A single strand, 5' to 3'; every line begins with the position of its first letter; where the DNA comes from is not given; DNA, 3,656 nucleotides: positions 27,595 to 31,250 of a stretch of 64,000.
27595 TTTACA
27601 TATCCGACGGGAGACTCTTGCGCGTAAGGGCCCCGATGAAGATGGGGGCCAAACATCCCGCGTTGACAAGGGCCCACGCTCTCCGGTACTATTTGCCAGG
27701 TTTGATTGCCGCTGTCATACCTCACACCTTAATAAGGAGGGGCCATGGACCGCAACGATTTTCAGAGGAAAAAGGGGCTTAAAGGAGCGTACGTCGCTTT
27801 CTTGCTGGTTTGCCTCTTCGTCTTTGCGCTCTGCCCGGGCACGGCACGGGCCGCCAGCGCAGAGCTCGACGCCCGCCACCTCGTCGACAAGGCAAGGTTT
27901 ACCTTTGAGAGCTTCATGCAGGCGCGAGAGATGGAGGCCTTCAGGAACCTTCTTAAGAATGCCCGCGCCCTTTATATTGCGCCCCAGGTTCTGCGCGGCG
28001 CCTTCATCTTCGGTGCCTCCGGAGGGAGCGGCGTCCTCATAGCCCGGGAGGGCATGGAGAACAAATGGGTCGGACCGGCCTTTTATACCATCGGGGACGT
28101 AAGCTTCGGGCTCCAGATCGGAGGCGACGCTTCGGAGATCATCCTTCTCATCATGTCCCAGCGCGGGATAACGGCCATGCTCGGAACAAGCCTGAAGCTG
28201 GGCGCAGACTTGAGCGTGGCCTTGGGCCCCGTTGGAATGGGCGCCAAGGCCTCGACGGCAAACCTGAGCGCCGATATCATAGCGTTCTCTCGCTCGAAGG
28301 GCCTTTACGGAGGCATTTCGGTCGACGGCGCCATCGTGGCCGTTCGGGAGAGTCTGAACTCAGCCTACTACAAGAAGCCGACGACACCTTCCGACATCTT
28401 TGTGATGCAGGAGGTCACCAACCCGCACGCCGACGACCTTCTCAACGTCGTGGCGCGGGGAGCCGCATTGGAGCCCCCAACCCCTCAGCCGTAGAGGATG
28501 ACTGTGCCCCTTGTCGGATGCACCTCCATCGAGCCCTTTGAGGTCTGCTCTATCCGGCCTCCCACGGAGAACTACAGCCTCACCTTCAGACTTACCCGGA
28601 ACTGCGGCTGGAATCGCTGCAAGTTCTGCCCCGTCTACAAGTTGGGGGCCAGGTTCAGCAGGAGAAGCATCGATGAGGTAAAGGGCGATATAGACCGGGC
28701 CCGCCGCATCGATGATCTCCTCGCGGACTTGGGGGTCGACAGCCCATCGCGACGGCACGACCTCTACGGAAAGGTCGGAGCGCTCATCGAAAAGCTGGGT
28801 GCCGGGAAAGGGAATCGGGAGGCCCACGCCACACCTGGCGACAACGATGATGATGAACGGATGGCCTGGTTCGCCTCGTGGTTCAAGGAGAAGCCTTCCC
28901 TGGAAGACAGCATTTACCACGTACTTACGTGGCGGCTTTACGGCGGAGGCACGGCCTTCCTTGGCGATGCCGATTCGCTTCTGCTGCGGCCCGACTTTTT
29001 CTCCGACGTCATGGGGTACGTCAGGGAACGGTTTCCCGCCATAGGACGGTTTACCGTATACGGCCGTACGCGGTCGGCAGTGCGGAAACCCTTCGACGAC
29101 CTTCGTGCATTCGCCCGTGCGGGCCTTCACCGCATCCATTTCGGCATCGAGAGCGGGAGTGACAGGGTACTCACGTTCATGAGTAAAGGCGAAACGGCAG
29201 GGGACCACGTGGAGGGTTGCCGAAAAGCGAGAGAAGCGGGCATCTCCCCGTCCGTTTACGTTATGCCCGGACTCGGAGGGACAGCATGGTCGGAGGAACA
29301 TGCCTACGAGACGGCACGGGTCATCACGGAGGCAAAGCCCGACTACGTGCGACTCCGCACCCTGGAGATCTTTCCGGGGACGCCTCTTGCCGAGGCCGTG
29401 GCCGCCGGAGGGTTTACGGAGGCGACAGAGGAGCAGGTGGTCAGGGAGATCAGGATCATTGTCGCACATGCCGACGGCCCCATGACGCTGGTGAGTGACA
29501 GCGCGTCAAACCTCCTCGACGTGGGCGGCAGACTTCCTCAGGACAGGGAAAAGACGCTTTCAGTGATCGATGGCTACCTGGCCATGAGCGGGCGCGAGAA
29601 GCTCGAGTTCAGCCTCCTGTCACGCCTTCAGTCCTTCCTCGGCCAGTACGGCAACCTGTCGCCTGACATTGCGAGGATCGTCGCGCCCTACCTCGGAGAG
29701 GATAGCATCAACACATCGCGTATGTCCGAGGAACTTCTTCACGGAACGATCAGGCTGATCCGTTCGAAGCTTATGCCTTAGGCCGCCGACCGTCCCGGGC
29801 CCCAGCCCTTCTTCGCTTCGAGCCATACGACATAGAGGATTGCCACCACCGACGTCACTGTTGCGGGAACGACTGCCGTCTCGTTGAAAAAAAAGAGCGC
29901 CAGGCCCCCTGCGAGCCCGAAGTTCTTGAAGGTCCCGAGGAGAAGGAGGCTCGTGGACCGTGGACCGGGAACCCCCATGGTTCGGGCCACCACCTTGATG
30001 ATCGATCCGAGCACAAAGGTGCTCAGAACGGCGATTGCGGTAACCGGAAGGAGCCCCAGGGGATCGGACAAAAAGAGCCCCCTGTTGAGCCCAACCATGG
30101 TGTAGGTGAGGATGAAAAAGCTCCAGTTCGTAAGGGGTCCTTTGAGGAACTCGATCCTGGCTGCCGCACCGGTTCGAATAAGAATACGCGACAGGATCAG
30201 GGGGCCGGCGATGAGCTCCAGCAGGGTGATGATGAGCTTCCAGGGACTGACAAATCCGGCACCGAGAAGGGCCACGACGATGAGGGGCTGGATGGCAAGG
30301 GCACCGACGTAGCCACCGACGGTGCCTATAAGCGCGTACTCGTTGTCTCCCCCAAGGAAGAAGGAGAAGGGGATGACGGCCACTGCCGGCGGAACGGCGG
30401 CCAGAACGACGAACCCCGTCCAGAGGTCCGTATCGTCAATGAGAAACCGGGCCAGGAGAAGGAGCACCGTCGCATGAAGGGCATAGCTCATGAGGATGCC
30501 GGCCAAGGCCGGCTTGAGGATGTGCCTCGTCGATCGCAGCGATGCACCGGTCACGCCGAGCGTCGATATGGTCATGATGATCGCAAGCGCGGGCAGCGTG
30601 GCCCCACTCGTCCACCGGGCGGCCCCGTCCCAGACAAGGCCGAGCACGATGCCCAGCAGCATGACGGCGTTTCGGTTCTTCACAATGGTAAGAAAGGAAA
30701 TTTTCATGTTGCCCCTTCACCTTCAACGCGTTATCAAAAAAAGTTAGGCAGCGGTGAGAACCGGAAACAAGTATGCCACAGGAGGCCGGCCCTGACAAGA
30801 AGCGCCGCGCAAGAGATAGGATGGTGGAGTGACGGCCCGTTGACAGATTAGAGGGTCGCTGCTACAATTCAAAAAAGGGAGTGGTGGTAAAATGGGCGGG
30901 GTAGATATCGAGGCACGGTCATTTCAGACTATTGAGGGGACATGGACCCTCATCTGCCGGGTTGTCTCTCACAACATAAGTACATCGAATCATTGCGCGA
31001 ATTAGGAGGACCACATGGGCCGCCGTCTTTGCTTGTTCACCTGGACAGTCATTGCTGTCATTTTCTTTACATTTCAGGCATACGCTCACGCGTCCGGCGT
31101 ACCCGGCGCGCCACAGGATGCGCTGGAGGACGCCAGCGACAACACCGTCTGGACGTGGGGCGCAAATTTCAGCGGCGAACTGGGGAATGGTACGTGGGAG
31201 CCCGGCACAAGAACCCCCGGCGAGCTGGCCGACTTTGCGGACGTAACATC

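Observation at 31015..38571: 2518-aa secreted protein made of four complete seven-bladed RCC1 propellers strung on Ig-like modules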

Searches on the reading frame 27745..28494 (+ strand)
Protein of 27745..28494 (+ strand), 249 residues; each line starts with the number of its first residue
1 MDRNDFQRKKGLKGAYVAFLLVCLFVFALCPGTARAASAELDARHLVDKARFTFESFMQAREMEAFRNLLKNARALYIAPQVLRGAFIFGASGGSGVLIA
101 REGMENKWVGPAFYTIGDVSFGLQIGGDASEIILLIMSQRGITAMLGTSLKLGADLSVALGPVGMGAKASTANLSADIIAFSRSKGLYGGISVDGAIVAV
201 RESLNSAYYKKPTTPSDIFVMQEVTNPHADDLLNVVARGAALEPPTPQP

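Call 9: search_protein_families(library=pfam, proteins=[window:27745-28494:+], max_evalue=0.001)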
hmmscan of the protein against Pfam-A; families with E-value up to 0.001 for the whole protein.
window:27745-28494:+ (249 aa): 1 family
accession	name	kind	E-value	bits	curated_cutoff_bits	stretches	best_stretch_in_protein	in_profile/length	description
PF04366.17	Ysc84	-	3.4e-33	114.5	25.1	1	118-237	2-125/127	Las17-binding protein actin regulator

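Call 58: find_encoding_contigs(protein=window:27745-28491:+, flank=10000, max_places=2)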
Protein window:27745-28491:+ (249 aa): 10 contigs read that carry it; 2 places shown.
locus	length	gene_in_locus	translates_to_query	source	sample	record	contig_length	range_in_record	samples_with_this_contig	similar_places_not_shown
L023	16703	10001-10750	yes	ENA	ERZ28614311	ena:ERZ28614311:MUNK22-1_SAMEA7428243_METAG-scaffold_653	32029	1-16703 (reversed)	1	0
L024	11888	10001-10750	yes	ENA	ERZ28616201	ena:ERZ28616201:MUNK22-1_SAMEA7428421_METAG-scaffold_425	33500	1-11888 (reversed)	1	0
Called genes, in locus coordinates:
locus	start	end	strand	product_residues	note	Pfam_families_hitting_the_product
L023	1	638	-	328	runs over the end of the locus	PF25084:LbH_EIF2B (weak), PF25087:GMPPB_C (weak), PF00132:Hexapep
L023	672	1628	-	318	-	PF01408:GFO_IDH_MocA, PF02894:GFO_IDH_MocA_C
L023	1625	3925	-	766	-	PF00515:TPR_1 (faint), PF07719:TPR_2 (faint), PF13431:TPR_17 (faint), PF04932:Wzy_C, PF13181:TPR_8 (faint), PF13428:TPR_14 (faint), PF13432:TPR_16, PF14559:TPR_19 (weak), +2 more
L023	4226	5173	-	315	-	PF26549:Tricorn_N, PF26550:Tricorn_2nd (faint), PF07676:PD40 (faint)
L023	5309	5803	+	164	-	PF13432:TPR_16, PF13371:TPR_9, PF13414:TPR_11, PF23914:TPR_CcmH_CycH (weak), PF00515:TPR_1, PF07719:TPR_2, PF13424:TPR_12 (weak), PF13414:TPR_11 (weak), +10 more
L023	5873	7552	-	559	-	PF02738:MoCoBD_1, PF20256:MoCoBD_2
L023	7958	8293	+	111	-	-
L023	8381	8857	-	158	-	PF00111:Fer2 (weak), PF01799:Fer2_2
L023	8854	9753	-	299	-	PF00941:FAD_binding_5, PF03450:CO_deh_flav_C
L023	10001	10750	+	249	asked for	PF04366:Ysc84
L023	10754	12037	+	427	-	PF04055:Radical_SAM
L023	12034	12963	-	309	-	-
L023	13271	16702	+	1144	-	?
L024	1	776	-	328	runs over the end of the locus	PF25084:LbH_EIF2B (weak), PF25087:GMPPB_C (weak), PF00132:Hexapep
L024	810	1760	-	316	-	PF01408:GFO_IDH_MocA, PF02894:GFO_IDH_MocA_C, PF22725:GFO_IDH_MocA_C3 (faint)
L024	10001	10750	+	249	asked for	PF04366:Ysc84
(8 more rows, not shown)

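Call 60: search_protein_families(library=ncbifam, proteins=[window:27745-28491:+], max_evalue=0.01)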
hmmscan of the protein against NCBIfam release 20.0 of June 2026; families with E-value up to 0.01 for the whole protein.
window:27745-28491:+ (249 aa): 1 family
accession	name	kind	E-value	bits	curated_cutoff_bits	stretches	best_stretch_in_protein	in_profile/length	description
NF049970.1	lipo_BPSL1445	equivalog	1.2e-16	60.8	200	1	21-198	14-189/194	BPSL1445 family SYLF domain-containing lipoprotein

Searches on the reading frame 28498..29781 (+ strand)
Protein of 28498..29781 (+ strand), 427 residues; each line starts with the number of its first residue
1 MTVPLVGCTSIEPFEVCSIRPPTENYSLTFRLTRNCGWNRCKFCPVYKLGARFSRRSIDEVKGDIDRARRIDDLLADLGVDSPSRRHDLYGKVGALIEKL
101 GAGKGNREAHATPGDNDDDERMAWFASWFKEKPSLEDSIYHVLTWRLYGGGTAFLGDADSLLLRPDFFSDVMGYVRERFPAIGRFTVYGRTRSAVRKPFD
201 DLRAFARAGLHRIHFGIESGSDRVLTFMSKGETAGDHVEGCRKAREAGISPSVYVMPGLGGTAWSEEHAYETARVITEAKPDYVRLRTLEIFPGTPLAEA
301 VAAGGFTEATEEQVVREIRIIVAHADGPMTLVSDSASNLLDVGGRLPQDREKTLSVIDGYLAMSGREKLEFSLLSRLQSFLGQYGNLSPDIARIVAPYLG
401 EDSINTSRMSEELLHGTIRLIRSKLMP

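Call 9: search_protein_families(library=pfam, proteins=[window:28498-29781:+], max_evalue=0.001)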
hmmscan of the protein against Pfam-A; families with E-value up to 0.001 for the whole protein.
window:28498-29781:+ (427 aa): 1 family
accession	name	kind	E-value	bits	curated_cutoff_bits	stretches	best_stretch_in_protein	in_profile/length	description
PF04055.27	Radical_SAM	-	3.9e-16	60.1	29.5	1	162-271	57-164/166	Radical SAM superfamily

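Call 18: find_encoding_contigs(protein=window:28498-29778:+, flank=10000, max_places=4)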
Protein window:28498-29778:+ (427 aa): 5 contigs read that carry it; 4 places shown.
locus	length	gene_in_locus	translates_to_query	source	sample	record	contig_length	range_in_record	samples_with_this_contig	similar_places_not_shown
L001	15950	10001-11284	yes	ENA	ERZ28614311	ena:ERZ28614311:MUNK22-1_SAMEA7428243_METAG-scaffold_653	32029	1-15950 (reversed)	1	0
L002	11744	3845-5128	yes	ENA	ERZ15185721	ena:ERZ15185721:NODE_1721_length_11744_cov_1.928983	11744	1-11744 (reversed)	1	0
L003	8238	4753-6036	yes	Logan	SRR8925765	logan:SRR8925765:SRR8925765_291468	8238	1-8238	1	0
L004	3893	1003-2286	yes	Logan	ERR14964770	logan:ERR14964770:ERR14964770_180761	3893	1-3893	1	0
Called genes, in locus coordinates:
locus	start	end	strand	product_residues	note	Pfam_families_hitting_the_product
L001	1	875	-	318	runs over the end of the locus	PF01408:GFO_IDH_MocA, PF02894:GFO_IDH_MocA_C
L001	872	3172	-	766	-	PF00515:TPR_1 (faint), PF07719:TPR_2 (faint), PF13431:TPR_17 (faint), PF04932:Wzy_C, PF13181:TPR_8 (faint), PF13428:TPR_14 (faint), PF13432:TPR_16, PF14559:TPR_19 (weak), +2 more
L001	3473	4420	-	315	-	PF26549:Tricorn_N, PF26550:Tricorn_2nd (faint), PF07676:PD40 (faint)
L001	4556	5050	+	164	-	PF13432:TPR_16, PF13371:TPR_9, PF13414:TPR_11, PF23914:TPR_CcmH_CycH (weak), PF00515:TPR_1, PF07719:TPR_2, PF13424:TPR_12 (weak), PF13414:TPR_11 (weak), +10 more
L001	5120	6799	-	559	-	PF02738:MoCoBD_1, PF20256:MoCoBD_2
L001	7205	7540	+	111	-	-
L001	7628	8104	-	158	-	PF00111:Fer2 (weak), PF01799:Fer2_2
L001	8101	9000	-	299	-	PF00941:FAD_binding_5, PF03450:CO_deh_flav_C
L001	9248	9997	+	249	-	PF04366:Ysc84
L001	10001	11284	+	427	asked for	PF04055:Radical_SAM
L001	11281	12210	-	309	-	-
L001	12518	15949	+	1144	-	?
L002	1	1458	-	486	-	?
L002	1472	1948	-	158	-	PF00111:Fer2 (weak), PF01799:Fer2_2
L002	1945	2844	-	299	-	PF00941:FAD_binding_5, PF03450:CO_deh_flav_C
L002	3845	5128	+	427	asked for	PF04055:Radical_SAM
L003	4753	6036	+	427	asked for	PF04055:Radical_SAM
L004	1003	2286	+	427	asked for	PF04055:Radical_SAM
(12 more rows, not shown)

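Call 19: find_related_loci(query=window:28498-29778:+, collection=genome_contigs, flank=10000)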
Query window:28498-29778:+ (427 aa) in genome_contigs; peptide patterns used: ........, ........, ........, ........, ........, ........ (x = any residue, [..] = any of these).
74 stretches matched a pattern; 11 encode a relative of the query (tblastn E <= 1e-3); 11 distinct loci.
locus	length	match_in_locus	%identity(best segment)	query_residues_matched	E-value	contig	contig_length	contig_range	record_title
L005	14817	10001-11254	62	11-427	1e-176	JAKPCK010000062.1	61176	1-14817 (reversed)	MAG: Deltaproteobacteria bacterium isolate JPMR_maxbin.018 k141_483227, whole genome shotgun sequence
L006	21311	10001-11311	59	6-427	2e-171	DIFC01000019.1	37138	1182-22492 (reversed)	MAG TPA_asm: Deltaproteobacteria bacterium UBA5758 UBA5758_contig_21253, whole genome shotgun sequence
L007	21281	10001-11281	60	11-427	6e-169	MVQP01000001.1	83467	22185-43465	MAG: Syntrophorhabdus sp. PtaB.Bin047 A4E60_contig000001, whole genome shotgun sequence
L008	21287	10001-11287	59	11-427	7e-167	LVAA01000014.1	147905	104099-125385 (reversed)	MAG: Syntrophobacterales bacterium Delta_02 Delta_02_contig_2921, whole genome shotgun sequence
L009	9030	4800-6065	58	9-427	3e-162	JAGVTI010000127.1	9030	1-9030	MAG: Deltaproteobacteria bacterium isolate THP_Bin_25 THP_Bin_25_scaffold_2725, whole genome shotgun sequence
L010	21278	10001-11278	58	6-427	2e-161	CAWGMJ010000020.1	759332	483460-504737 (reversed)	MAG: uncultured delta proteobacterium isolate MFD03899.bin.2.100 genome assembly, contig: contig_8007, whole genome shot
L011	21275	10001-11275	55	10-427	8e-153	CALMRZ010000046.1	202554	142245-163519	MAG TPA_asm: uncultured Spirochaetes bacterium isolate SRR5007357_bin.202_CONCOCT_v1.1_MAG genome assembly, contig: ERZ7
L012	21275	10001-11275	55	10-427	2e-146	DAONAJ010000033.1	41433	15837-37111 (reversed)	MAG TPA_asm: Spirochaetota bacterium isolate AMR_MDS_3976 NODE_678_length_41433_cov_6.297235, whole genome shotgun seque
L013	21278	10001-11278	53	10-427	6e-143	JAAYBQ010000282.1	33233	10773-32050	MAG: Spirochaetes bacterium isolate AS06rmzACSIP_338 466884_AS06, whole genome shotgun sequence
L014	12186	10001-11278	52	10-427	1e-142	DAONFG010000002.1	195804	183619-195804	MAG TPA_asm: Spirochaetota bacterium isolate AMR_MDS_3849 NODE_23_length_195804_cov_7.935729, whole genome shotgun seque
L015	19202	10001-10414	27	185-323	1e-8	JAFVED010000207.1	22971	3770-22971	MAG: Bacteroidales bacterium isolate RGIG5088 Roe_deer_Rumen.Co__c1239195, whole genome shotgun sequence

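Call 57: list_cluster_members(proteins=[window:28498-29778:+, window:38642-39514:+, window:27745-28491:+, window:29781-30707:-, window:26601-27497:-, window:40191-41492:+, window:46361-47944:+, window:44174-45919:-])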
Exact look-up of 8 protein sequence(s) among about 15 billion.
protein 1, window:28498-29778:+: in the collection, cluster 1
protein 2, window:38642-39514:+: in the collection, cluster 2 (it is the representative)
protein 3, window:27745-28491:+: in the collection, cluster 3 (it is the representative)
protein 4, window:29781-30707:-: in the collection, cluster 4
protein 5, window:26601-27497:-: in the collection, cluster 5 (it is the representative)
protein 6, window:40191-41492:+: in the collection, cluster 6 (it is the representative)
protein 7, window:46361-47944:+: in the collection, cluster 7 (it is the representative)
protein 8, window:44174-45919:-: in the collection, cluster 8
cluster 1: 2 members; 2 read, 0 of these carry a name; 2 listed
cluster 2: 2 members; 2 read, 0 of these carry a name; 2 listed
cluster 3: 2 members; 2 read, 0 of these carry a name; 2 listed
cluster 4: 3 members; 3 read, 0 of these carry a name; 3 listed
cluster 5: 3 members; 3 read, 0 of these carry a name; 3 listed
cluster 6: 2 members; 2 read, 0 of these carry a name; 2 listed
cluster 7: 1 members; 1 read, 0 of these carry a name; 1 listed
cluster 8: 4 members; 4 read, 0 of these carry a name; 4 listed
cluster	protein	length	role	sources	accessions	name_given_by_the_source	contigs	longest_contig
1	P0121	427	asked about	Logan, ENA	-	-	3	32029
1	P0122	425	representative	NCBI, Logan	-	-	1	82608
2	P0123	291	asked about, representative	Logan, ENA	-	-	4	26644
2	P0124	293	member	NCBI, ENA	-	-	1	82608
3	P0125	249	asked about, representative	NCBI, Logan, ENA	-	-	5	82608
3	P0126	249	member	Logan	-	-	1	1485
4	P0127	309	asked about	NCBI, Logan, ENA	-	-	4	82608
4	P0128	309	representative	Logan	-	-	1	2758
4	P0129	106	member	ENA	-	-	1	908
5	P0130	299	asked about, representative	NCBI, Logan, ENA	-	-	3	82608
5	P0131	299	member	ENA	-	-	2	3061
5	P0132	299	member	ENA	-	-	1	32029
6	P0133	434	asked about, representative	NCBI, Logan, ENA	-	-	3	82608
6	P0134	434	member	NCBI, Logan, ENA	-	-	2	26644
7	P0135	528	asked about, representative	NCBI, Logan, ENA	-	-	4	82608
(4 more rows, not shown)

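Call 60: search_protein_families(library=ncbifam, proteins=[window:28498-29778:+], max_evalue=0.01)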
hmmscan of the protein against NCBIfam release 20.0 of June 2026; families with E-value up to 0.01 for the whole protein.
window:28498-29778:+ (427 aa): 8 families
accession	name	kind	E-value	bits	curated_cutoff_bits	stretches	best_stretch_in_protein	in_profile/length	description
TIGR04013.1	B12_SAM_MJ_1487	hypoth_equivalog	9.1e-12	44.5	251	1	211-302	267-358/382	TIGR04013 family B12-binding domain/radical SAM domain-containing protein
TIGR04014.1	B12_SAM_MJ_0865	equivalog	8.8e-11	41.2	360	1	212-302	271-359/434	methyl-coenzyme M reductase glutamine C-methyltransferase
TIGR04479.1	bcpD_PhpK_rSAM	subfamily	1.7e-08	33.3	600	1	205-291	337-421/504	PhpK family radical SAM P-methyltransferase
TIGR01212.1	TIGR01212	equivalog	6.3e-08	32.1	180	1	200-326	127-252/302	tRNA modification radical SAM protein MnmL/YtqA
TIGR03975.1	rSAM_ocin_1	subfamily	3.2e-07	29.3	281.85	1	200-252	353-405/606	RiPP maturation radical SAM C-methyltransferase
TIGR01211.1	ELP3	subfamily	2.4e-06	26.4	350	1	205-318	212-326/522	tRNA uridine(34) 5-carboxymethylaminomethyl modification radical SAM/GNAT enzyme Elp3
TIGR03471.1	HpnJ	equivalog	7.3e-06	25.1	577.6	1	174-323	262-409/472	hopanoid biosynthesis associated radical SAM protein HpnJ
TIGR02026.1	BchE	equivalog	0.00038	19.4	481.35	1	190-298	277-384/497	magnesium-protoporphyrin IX monomethyl ester anaerobic oxidative cyclase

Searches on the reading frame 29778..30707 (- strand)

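Call 9: search_protein_families(library=pfam, proteins=[window:29778-30707:-], max_evalue=0.001)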
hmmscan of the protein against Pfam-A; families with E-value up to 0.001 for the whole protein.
window:29778-30707:- (309 aa): 1 family
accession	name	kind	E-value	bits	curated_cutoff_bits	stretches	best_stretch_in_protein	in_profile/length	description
PF01758.21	SBF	-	3.4e-05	24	24.3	1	39-205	2-178/191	Sodium Bile acid symporter family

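Call 60: search_protein_families(library=ncbifam, proteins=[window:29781-30707:-], max_evalue=0.01)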
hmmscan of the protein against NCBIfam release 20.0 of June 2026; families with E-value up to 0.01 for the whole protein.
window:29781-30707:- (309 aa): 0 families

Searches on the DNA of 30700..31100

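Call 43: search_rna_families(source=window, start=30700, end=31100, threshold=evalue, max_evalue=1)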
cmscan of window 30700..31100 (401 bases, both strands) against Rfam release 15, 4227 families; matches with E-value up to 1: 0.
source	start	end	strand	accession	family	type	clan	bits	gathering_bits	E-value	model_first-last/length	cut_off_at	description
